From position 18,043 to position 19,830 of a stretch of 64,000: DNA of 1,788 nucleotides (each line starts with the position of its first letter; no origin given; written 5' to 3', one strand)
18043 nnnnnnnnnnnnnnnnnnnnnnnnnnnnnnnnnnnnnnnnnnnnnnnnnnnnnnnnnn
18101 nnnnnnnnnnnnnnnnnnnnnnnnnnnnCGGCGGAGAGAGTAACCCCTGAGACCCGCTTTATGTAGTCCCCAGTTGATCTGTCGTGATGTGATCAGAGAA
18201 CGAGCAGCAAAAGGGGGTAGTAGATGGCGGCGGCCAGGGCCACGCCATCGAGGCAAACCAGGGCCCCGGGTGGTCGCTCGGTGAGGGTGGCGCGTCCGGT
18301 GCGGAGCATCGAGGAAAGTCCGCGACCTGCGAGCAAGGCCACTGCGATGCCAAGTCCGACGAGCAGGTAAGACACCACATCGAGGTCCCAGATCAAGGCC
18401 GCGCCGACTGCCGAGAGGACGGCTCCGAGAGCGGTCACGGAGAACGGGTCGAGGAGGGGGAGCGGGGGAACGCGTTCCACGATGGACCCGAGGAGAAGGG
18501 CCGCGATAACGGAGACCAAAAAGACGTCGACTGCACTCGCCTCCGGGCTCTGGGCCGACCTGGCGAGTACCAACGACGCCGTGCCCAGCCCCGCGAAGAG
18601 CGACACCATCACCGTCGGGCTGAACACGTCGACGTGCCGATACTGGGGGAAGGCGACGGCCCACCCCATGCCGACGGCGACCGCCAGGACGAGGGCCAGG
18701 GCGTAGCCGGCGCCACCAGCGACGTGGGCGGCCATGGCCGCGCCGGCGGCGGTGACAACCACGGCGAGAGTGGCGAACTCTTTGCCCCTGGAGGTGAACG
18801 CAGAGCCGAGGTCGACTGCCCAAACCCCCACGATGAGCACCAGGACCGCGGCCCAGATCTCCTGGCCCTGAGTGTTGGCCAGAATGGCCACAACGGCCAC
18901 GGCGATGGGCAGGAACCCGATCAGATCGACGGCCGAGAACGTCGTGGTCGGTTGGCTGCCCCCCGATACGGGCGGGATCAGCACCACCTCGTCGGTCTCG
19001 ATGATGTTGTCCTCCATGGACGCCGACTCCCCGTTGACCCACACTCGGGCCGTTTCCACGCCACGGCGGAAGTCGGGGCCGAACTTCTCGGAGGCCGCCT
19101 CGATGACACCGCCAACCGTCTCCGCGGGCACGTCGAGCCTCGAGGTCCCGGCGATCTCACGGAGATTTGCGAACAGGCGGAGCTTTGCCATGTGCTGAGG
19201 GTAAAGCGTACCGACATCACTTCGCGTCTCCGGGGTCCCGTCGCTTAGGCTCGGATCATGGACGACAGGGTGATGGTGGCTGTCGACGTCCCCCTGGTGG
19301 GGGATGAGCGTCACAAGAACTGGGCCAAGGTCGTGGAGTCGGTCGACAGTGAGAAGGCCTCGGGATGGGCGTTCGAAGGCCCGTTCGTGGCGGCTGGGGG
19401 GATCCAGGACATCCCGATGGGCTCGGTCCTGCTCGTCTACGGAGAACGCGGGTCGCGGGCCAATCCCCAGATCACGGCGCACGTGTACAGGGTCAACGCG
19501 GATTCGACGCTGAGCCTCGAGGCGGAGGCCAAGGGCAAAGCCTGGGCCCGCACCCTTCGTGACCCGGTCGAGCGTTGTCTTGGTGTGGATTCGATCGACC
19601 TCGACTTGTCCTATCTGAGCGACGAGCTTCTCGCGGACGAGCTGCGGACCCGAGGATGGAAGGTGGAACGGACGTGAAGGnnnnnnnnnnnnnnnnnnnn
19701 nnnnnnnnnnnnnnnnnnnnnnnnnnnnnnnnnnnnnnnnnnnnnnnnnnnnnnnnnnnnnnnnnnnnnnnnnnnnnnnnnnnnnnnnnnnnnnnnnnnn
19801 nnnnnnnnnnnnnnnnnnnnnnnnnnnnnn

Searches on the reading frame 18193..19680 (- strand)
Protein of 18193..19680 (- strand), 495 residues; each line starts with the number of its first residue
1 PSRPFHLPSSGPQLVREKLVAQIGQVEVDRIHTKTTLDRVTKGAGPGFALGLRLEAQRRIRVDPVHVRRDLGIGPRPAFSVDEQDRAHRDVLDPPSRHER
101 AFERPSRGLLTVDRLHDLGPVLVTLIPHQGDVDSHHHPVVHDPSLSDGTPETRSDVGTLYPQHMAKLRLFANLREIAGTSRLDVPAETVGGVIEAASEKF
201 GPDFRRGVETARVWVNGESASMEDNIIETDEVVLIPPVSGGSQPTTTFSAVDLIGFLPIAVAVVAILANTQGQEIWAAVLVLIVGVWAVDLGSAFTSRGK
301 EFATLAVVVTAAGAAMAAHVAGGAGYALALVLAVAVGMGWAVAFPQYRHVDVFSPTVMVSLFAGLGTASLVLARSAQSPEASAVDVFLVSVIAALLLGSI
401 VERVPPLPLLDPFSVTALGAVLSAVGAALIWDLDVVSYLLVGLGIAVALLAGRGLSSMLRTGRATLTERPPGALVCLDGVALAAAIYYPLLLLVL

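Call 55: search_protein_families(library=pfam, proteins=[window:18193-19680:-], max_evalue=0.00001)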
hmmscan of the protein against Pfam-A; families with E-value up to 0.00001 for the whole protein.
window:18193-19680:- (495 aa): 1 family
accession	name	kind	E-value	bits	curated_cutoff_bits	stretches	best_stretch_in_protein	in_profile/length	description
PF02597.26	ThiS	-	1e-08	36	22.5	1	168-241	2-76/76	ThiS family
